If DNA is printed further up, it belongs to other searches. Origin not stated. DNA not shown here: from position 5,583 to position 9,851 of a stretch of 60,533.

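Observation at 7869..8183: In-frame insertion of about 105 aa in RNA polymerase beta-prime that resembles this genome's Ig-like surface-protein module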

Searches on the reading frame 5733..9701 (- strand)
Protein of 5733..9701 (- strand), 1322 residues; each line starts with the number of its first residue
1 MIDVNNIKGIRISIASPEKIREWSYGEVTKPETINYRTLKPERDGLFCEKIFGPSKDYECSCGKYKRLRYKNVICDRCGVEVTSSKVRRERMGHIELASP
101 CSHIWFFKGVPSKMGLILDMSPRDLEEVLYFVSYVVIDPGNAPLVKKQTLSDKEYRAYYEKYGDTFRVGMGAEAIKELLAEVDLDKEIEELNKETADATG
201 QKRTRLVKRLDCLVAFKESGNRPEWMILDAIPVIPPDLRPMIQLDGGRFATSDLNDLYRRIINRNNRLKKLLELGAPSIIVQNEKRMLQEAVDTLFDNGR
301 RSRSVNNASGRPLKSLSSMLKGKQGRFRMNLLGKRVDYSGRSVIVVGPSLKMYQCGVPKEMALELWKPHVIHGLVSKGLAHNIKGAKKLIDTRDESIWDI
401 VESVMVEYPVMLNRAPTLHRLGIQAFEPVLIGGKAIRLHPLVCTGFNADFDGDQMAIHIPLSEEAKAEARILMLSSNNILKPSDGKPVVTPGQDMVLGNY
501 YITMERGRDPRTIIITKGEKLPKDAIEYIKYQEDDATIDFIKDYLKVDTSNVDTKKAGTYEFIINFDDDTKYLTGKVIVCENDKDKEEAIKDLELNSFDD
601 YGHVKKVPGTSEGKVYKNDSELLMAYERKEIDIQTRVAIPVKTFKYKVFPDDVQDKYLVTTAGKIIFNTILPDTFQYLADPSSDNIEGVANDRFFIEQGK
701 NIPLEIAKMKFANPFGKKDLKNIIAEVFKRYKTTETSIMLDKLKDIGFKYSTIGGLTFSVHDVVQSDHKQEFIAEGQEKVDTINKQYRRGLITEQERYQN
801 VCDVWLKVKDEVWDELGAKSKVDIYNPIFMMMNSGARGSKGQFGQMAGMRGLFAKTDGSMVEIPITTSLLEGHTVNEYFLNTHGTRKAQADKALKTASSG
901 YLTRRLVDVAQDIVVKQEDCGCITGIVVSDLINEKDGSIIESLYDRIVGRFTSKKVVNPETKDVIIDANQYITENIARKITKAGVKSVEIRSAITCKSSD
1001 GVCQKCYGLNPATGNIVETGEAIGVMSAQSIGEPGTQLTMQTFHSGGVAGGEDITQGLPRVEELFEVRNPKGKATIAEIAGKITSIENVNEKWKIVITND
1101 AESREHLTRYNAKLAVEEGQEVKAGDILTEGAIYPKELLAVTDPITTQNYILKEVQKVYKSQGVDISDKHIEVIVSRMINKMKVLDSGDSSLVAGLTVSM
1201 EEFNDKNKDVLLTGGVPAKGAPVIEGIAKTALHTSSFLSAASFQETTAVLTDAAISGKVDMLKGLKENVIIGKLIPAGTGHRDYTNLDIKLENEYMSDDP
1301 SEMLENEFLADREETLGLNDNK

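Call 5: search_solved_structures(query=window:5733-9701:-, show_alignments=2, max_evalue=1e-50)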
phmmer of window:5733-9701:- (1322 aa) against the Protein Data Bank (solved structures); distinct sequences matched with E-value up to 1e-50: 110 (the best 60 are shown).
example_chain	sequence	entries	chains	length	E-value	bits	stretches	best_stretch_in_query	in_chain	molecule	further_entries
6wvj_D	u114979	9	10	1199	0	1647.4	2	1-507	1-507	DNA-directed RNA polymerase subunit beta'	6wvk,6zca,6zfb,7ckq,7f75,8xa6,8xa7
8x6f_D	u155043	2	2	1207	0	1568.1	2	1-507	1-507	DNA-directed RNA polymerase subunit beta'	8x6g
8i23_D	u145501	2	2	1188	0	1499.4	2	3-504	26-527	DNA-directed RNA polymerase subunit beta'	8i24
7l7b_D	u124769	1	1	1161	0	1459.8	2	1-506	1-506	DNA-directed RNA polymerase subunit beta'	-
7ye1_D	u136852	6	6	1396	0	1245.4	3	9-510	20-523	DNA-directed RNA polymerase subunit beta'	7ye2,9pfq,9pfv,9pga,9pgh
8k60_D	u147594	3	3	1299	0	1239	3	154-511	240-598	DNA-directed RNA polymerase subunit beta'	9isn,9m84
7vpd_D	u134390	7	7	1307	0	1238.9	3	154-511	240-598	DNA-directed RNA polymerase subunit beta'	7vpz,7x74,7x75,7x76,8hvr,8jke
8dy7_D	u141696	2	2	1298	0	1234.3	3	715-1291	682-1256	DNA-directed RNA polymerase subunit beta'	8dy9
9gdo_D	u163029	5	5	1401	0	1230.9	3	8-506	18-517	DNA-directed RNA polymerase subunit beta'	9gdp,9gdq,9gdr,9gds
7xya_D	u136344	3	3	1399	0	1225.3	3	6-505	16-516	DNA-directed RNA polymerase subunit beta'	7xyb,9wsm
7f0r_D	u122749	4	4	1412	0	1225.2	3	6-505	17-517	DNA-directed RNA polymerase subunit beta'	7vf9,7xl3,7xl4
6n4c_D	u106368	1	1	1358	0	1223.6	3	9-523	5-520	DNA-directed RNA polymerase subunit beta'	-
5uh5_D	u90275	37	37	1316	0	1223.4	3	144-509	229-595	DNA-directed RNA polymerase subunit beta'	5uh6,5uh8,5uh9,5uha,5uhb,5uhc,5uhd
10mi_D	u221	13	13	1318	0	1223.4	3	144-509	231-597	DNA-directed RNA polymerase subunit beta'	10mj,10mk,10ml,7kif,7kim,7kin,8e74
7pp4_d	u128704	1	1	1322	0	1223.4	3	144-509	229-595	DNA-directed RNA polymerase subunit beta'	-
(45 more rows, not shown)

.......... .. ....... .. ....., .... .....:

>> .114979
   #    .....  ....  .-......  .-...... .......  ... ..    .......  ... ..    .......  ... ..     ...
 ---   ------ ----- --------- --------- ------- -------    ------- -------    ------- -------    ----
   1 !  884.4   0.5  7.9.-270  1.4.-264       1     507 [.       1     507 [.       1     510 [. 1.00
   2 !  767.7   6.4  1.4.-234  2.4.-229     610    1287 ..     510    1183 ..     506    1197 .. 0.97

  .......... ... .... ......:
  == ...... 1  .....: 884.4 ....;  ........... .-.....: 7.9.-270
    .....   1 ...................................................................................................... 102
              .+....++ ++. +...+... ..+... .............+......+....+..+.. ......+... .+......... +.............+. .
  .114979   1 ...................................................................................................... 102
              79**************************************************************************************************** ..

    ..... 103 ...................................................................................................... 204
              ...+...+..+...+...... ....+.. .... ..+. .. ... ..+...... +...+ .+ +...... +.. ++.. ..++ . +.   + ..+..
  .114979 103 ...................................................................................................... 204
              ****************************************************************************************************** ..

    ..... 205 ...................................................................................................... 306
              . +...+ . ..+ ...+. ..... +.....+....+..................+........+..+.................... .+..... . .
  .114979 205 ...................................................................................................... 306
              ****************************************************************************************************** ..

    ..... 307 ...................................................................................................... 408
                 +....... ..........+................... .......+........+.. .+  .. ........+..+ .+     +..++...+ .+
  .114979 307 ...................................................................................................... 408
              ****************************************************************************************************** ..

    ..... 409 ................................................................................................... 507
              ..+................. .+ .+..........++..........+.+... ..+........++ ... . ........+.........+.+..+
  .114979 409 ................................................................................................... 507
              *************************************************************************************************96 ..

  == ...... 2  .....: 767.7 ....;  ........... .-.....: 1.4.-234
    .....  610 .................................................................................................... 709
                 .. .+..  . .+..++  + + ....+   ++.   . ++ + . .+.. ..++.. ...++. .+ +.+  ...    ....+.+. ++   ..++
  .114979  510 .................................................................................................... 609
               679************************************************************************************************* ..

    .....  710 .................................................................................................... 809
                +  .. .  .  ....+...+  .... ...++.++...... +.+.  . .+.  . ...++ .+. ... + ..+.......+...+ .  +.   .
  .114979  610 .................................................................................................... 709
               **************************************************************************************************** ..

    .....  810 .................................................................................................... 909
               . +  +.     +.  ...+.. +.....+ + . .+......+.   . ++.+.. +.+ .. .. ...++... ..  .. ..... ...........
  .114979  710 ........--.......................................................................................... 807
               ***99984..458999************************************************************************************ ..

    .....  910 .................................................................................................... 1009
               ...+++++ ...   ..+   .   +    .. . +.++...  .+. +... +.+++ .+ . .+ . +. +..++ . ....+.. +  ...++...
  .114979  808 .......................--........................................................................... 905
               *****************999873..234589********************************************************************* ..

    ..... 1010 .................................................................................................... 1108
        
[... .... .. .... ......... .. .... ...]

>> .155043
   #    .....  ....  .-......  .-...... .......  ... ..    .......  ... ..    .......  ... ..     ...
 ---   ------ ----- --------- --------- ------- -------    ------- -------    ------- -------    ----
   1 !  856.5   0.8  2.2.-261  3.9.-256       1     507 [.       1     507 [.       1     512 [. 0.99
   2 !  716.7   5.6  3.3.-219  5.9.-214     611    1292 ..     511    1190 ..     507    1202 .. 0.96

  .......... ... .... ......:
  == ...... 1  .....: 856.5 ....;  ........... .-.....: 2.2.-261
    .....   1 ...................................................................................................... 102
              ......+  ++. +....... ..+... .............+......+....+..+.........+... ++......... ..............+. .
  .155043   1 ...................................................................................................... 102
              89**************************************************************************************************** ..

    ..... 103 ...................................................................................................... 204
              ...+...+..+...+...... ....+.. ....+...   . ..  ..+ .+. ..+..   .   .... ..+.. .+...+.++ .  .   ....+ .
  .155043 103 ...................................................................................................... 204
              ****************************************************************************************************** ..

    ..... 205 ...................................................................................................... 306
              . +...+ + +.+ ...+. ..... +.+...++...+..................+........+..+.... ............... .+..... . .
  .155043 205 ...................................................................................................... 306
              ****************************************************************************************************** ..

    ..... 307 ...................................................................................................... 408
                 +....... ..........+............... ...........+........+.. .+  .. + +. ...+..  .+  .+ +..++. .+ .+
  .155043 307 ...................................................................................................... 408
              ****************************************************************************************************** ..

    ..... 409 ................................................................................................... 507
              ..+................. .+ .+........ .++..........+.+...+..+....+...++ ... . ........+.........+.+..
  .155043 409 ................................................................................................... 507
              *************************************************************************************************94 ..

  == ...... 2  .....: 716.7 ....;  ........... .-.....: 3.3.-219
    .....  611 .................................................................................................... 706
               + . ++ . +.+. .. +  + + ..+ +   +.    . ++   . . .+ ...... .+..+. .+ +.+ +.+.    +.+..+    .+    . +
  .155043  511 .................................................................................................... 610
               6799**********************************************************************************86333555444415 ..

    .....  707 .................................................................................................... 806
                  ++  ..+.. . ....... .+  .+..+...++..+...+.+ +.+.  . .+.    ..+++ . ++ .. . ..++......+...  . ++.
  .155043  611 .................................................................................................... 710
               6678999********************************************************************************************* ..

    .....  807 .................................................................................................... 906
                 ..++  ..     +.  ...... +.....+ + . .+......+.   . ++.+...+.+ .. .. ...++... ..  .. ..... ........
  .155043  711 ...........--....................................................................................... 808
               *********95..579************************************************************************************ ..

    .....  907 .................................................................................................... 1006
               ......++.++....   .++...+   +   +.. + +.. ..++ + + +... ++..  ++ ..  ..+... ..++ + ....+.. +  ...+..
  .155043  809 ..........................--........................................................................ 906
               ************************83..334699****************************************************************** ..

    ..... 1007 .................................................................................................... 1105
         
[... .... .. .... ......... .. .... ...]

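Call 6: search_protein_families(library=pfam, proteins=[window:5733-9701:-], max_evalue=10)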
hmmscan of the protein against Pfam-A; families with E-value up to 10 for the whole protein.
window:5733-9701:- (1322 aa): 11 families
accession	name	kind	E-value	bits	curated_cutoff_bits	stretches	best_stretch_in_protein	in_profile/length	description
PF04997.17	RNA_pol_Rpb1_1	-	2.2e-88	297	39.7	1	5-331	2-312/312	RNA polymerase Rpb1, domain 1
PF04998.22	RNA_pol_Rpb1_5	-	1e-54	186.2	28.5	1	872-1195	1-258/267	RNA polymerase Rpb1, domain 5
PF00623.25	RNA_pol_Rpb1_2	-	3.5e-39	135.2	25.3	1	333-474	1-165/166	RNA polymerase Rpb1, domain 2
PF04983.23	RNA_pol_Rpb1_3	-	1.2e-28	100.5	28.9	2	614-763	29-162/162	RNA polymerase Rpb1, domain 3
PF05000.22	RNA_pol_Rpb1_4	-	5.6e-12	46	24.8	1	792-856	1-78/107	RNA polymerase Rpb1, domain 4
PF01551.29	Peptidase_M23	-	0.00018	22.1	28.7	1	1067-1128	8-69/96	Peptidase family M23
PF25821.1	DUF7950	-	0.00071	20.2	31.3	1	736-813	3-80/128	Domain of unknown function (DUF7950)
PF13533.13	Biotin_lipoyl_2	-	0.0021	18.3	29.8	1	1113-1128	13-28/32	Biotin-lipoyl like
PF01333.25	Apocytochr_F_C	-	0.021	15.3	30.4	1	1077-1130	7-62/118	Apocytochrome F, C-terminal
PF07523.18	Big_3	-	0.22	12.2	21.2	1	515-571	8-62/68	Bacterial Ig-like domain (group 3)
PF11178.13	DUF2963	-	0.32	10.9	22.6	1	523-545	19-41/52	Protein of unknown function (DUF2963)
